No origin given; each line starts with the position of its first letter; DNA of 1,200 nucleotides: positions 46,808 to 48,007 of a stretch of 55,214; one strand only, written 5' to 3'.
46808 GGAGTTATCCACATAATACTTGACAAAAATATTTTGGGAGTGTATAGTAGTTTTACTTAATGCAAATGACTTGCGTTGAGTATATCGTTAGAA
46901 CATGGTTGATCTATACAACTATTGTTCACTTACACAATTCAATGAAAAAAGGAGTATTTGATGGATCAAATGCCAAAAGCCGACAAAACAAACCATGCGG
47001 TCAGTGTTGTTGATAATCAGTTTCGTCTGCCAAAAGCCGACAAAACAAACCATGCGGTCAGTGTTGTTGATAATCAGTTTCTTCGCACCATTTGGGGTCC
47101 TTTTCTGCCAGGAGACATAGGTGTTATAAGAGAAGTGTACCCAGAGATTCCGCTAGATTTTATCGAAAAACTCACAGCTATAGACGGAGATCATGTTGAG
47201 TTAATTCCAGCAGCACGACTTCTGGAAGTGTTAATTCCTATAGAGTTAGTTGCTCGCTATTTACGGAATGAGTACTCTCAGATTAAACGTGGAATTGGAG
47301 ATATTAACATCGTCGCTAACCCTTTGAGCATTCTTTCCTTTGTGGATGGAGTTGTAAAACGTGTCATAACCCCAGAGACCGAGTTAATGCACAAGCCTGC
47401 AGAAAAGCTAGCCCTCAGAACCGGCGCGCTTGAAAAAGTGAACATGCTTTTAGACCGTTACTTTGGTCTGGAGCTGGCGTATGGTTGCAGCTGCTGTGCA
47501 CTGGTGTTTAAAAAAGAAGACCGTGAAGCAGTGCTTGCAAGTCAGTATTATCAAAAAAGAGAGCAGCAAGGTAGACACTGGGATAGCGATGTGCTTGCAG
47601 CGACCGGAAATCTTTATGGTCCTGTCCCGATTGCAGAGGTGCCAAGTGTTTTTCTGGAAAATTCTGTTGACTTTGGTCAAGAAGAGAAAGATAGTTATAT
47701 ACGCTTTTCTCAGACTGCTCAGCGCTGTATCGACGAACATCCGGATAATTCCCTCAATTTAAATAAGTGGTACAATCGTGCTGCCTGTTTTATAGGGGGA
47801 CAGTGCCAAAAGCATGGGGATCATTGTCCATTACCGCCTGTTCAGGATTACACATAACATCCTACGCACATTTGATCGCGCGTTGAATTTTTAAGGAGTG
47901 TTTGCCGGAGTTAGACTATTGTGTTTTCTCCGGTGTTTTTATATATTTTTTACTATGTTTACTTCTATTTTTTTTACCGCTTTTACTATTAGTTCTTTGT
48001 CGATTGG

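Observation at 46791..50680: tRNA-Trp-adjacent cluster: two orphan proteins flanking a DUF1360-like membrane protein coupled to a CooC/MinD-type ATPase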

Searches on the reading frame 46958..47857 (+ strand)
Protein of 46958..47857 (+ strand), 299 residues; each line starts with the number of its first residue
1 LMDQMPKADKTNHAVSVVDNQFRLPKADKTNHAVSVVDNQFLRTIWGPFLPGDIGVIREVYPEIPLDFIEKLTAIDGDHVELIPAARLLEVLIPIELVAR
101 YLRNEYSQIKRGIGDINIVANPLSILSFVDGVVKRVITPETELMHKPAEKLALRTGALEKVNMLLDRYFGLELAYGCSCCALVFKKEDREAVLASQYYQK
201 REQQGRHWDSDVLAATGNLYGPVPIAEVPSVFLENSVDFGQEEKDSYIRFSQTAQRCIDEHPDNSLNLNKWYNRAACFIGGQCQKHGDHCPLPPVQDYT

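Call 4: search_protein_families(library=pfam, proteins=[window:46958-47857:+], max_evalue=1)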
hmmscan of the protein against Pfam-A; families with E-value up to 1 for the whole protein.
window:46958-47857:+ (299 aa): 0 families

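Call 5: search_protein_families(library=ncbifam, proteins=[window:46958-47857:+], max_evalue=1)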
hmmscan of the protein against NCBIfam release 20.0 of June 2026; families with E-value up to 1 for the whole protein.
window:46958-47857:+ (299 aa): 0 families

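Call 6: search_protein_families(library=padloc, proteins=[window:46958-47857:+], max_evalue=1)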
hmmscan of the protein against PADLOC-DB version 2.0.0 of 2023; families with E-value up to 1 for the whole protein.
window:46958-47857:+ (299 aa): 0 families

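Call 26: find_homologous_proteins(query=window:46961-47857:+, max_evalue=0.001)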
Query window:46961-47857:+ (298 aa): 27 proteins with E <= 0.001 among 1775 candidates.
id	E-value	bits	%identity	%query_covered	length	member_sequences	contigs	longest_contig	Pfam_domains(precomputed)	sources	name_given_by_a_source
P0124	7.2e-192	654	97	98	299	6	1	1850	-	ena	-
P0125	4.1e-157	540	85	92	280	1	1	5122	-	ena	-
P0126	1.2e-121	424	68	91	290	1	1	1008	-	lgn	-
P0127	1.9e-121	423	68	92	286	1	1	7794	-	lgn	-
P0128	4.4e-120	419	69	91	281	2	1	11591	-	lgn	-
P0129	5.5e-119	415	66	95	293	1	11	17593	-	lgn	-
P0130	1.6e-107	377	64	91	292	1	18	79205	-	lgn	-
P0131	2.8e-107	377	62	91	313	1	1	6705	-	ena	-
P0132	6.5e-95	336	60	90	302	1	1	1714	-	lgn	-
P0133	2.9e-50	189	44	81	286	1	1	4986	-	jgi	jgi:hypothetical protein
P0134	3.5e-45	173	40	80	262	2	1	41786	-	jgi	jgi:hypothetical protein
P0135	7.5e-44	168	43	76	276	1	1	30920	-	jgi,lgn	-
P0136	2.0e-43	167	43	74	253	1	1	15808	-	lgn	-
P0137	8.6e-43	165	42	83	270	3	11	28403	-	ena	-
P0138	2.4e-42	163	39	87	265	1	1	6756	-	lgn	-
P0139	4.4e-42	163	41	81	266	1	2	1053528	-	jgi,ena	-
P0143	7.1e-41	159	38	83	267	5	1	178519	-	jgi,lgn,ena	-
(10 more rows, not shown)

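Call 32: find_encoding_contigs(protein=P0139, flank=7000, max_places=2)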
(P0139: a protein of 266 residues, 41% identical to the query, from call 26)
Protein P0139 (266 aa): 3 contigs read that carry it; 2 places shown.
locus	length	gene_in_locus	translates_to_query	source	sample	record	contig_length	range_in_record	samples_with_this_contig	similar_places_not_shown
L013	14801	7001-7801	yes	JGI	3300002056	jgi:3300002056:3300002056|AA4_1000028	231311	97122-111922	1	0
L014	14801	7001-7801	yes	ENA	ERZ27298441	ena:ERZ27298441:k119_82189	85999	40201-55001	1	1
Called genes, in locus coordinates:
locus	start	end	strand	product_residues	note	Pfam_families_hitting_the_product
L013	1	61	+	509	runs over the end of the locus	PF00270:DEAD, PF00271:Helicase_C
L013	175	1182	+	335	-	-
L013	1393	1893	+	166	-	-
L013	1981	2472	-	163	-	-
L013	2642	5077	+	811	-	PF03382:DUF285, PF01471:PG_binding_1 (weak)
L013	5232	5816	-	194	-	PF03167:UDG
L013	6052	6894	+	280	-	-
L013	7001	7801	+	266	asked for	-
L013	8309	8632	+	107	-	PF01741:MscL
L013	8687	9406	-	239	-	PF06123:CreD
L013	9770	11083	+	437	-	PF03477:ATP-cone, PF00268:Ribonuc_red_sm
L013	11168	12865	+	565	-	PF02867:Ribonuc_red_lgC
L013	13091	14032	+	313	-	PF00413:Peptidase_M10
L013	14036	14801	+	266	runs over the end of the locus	PF04402:SIMPL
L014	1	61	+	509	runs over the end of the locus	PF00270:DEAD, PF00271:Helicase_C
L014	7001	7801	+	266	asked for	-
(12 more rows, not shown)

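Call 33: find_encoding_contigs(protein=P0143, flank=7000, max_places=2)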
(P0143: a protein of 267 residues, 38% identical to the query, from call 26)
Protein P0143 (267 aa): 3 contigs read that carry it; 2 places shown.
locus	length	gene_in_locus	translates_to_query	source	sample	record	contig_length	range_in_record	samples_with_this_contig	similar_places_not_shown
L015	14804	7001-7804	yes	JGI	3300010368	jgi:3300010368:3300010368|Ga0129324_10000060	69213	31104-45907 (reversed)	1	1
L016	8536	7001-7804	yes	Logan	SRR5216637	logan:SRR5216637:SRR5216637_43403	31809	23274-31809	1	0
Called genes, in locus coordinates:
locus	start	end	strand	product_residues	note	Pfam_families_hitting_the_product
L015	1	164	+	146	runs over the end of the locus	-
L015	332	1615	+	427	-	PF01555:N6_N4_Mtase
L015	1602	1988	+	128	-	PF13022:HTH_Tnp_1_2 (weak)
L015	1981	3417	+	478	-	-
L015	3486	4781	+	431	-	PF00239:Resolvase, PF07508:Recombinase, PF13408:Zn_ribbon_recom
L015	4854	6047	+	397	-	PF02492:cobW, PF07683:CobW_C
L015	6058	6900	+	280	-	PF01656:CbiA, PF13614:AAA_31 (faint)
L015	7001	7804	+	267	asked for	-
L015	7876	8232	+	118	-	PF01475:FUR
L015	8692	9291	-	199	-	PF00230:MIP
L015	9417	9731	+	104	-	-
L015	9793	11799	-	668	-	PF01565:FAD_binding_4, PF02913:FAD-oxidase_C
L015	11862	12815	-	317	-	-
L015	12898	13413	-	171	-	-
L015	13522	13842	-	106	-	-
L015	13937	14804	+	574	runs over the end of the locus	PF03266:NTPase_1 (faint), PF05970:PIF1, PF07728:AAA_5 (faint), PF13245:AAA_19, PF13401:AAA_22, PF13604:AAA_30, PF21530:Pif1_2B_dom (faint), PF14493:HTH_40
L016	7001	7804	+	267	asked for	-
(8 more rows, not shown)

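Call 37: find_related_loci(query=A1, collection=genome_contigs, flank=6000)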
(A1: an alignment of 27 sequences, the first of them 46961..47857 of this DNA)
Query A1 (298 aa) in genome_contigs; peptide patterns used: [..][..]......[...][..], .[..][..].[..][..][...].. (x = any residue, [..] = any of these).
98 stretches matched a pattern; 12 encode a relative of the query (tblastn E <= 1e-3); 12 distinct loci.
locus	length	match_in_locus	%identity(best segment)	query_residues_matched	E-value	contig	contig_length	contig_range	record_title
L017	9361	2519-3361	67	18-293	1e-118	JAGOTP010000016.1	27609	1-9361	Patescibacteria group bacterium isolate Gw_Eff_bin_431 Gw_Eff_3281_length_27609_cov_10.640274, whole genome shotgun sequ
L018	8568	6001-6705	42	16-261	3e-53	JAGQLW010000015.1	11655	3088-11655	MAG: Candidatus Moraniibacteriota bacterium isolate HKST-UBA26 2008_278946, whole genome shotgun sequence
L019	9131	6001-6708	44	16-261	1e-51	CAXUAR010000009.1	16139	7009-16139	MAG TPA_asm: uncultured bacterium isolate public_SRR14722149_metawrap_bin.2 genome assembly, contig: public_SRR14722149_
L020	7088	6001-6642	43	36-257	5e-51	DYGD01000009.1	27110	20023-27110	MAG TPA_asm: Candidatus Paceibacter sp. isolate BE2012_4_43_20 Afr_mines_BE2012_890_length_27110_cov_8_538570, whole gen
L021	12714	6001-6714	40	16-262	1e-50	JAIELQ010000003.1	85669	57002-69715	MAG: Patescibacteria group bacterium isolate co.spades.CONCOCT.1kb_083 c_000000000033, whole genome shotgun sequence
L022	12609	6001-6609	47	42-251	2e-50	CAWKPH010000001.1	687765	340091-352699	MAG: uncultured bacterium isolate MFD04540.bin.1.3 genome assembly, contig: contig_1614, whole genome shotgun sequence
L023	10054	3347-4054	39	16-261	5e-50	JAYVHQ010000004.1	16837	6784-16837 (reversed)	MAG: Candidatus Kaiserbacteria bacterium isolate GL49_Down_metabinner_27 GL49_Down_metabinner_27_3, whole genome shotgun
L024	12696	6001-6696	41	16-257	5e-48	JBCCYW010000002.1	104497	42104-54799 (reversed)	MAG: Patescibacteria group bacterium isolate P01_F01_bin.20 k141_2165611_length_104497_cov_12.2491, whole genome shotgun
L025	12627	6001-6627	44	42-257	4e-48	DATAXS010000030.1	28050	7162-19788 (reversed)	MAG TPA_asm: Candidatus Paceibacterota bacterium isolate SMAG_U5659 k141_504158, whole genome shotgun sequence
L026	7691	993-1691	40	16-257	3e-48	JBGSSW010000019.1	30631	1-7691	MAG: Candidatus Paceibacteria bacterium isolate JTS-AC391 k141_475163, whole genome shotgun sequence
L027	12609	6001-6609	44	42-251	5e-48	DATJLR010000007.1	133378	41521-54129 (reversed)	MAG TPA_asm: Candidatus Paceibacterota bacterium isolate SMAG_U14814 k141_3708154, whole genome shotgun sequence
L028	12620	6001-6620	47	42-254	7e-37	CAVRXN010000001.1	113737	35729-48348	MAG: uncultured bacterium isolate MFD02248.bin.2.6 genome assembly, contig: contig_36054, whole genome shotgun sequence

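Call 39: predict_structure(alignment_id=A1)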
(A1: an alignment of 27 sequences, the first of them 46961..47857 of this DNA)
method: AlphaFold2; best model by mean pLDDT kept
length: 298 residues; sequences in the alignment: 27
mean_pLDDT: 87.9   pTM: 0.85
mean pLDDT of the five models: 87.9, 87.8, 87.6, 86.8, 86.4
residues with pLDDT >= 90: 210; 70-90: 47; 50-70: 26; < 50: 15
segments of 3 or more residues with pLDDT < 50: 12-17, 291-298
pLDDT, mean of each block of 10 residues (from residue 1): 53 50 84 95 97 97 97 85 95 98 93 92 91 96 94 94 98 89 97 92 89 97 96 94 97 97 89 75 58 46
secondary structure, 60 per line:
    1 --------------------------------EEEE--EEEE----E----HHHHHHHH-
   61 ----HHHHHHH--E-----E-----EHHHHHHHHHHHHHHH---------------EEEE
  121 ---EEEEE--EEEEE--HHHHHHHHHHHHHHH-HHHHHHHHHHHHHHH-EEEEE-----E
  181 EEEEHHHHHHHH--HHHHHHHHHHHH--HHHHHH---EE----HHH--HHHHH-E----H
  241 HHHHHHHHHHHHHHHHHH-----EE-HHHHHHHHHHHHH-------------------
elements in order: E33-36 E39-42 H52-59 H65-71 H87-101 E117-120 E124-128 E131-135 H138-152 H154-168 E170-174 E180-184 H185-192 H195-206 H209-214 H229-233 H240-258 H267-279

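Call 43: fold_search(model_id=the predicted structure, library=pdb)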
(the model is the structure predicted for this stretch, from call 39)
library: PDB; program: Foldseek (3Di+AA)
matches with E <= 10: 83; with E <= 0.001: 0
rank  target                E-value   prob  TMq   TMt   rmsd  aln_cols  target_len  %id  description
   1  7o72_W                1.5e+00  0.03  0.14  0.13  19.4       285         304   12  Yeast RNA polymerase II transcription pre-initiation complex with closed promoter DNA (released 2021-06-16)
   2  8rb1_A                1.7e+00  0.02  0.10  0.05  24.0       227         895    9  The crystal structure of DNA-bound human MutSbeta (MSH2_K675R/MSH3_K902R) in the canonical mismatch bound conformation (released 2025-06-11)
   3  8u63_A                1.8e+00  0.02  0.13  0.09  17.9       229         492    8  Cryo-EM structure of PsBphP in Pfr state, Dimer of Dimers PSM only (released 2024-08-21)
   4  8b5v_B                2.0e+00  0.04  0.12  0.14  14.0       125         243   12  Crystal Structure of Trypanosoma Cruzi phosphomannosemutase (released 2022-10-05)
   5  9hn3_A                2.1e+00  0.03  0.15  0.18  21.0       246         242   15  Mouse phosphomannomutase 2 in apo state from crystals with PEG 3350 (released 2025-12-24)
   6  8b5v_A                2.3e+00  0.03  0.12  0.14  13.6       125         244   12  Crystal Structure of Trypanosoma Cruzi phosphomannosemutase (released 2022-10-05)
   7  4asn_A                3.3e+00  0.06  0.10  0.24   9.1        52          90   19  TubR from Bacillus megaterium pBM400 (released 2012-10-03)
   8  8a3w_SN               3.3e+00  0.03  0.08  0.22  14.8       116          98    8  CRYO-EM STRUCTURE OF LEISHMANIA MAJOR 80S RIBOSOME : WILD TYPE (released 2023-12-20)
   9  6auk                  3.7e+00  0.02  0.12  0.12  16.4       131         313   10  Crystal structure of rotavirus Non Structural protein 2 (NSP2) mutant S313D (released 2018-12-05)
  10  8svx_A                3.7e+00  0.01  0.13  0.14  21.1       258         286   12  Crystal structure of the L428V mutant of pregnane X receptor ligand binding domain in complex with SJPYT-331 (released 2024-05-15)
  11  8r7c_E                3.7e+00  0.01  0.10  0.05  23.0       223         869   10  MutSbeta bound to compound CHDI-00915542 in the canonical DNA-mismatch bound form (released 2024-11-27)
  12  1l9v                  3.9e+00  0.03  0.13  0.13  14.1       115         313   11  Non Structural protein encoded by gene segment 8 of rotavirus (NSP2), an NTPase, ssRNA binding and nucleic acid helix-de (released 2002-06-05)
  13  8raw_A                3.9e+00  0.01  0.10  0.05  24.9       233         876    9  The crystal structure of DNA-bound human MutSbeta (MSH2/MSH3_G901D) in the canonical mismatch bound conformation with  (released 2025-06-11)
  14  7s00_c                3.9e+00  0.01  0.09  0.06  15.8       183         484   10  X-ray structure of the phage AR9 non-virion RNA polymerase core (released 2022-07-06)
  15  3l4g_C                4.1e+00  0.01  0.09  0.06  25.0       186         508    9  Crystal structure of Homo Sapiens cytoplasmic Phenylalanyl-tRNA synthetase (released 2010-03-09)
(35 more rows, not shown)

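Call 59: find_encoding_contigs(protein=P0125, flank=6000, max_places=3)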
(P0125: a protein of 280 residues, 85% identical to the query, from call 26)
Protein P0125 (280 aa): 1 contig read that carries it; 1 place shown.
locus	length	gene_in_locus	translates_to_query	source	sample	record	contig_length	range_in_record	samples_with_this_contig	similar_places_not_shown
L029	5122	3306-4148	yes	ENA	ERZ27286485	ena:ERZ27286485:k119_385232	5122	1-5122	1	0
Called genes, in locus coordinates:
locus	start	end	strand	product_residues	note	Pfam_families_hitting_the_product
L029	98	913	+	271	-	PF00557:Peptidase_M24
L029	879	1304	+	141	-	PF03652:RuvX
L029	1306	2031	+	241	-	PF11967:RecO_N, PF02565:RecO_C (weak)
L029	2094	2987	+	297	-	PF06691:DUF1189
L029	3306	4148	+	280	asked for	-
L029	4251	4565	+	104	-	-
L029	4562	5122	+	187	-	?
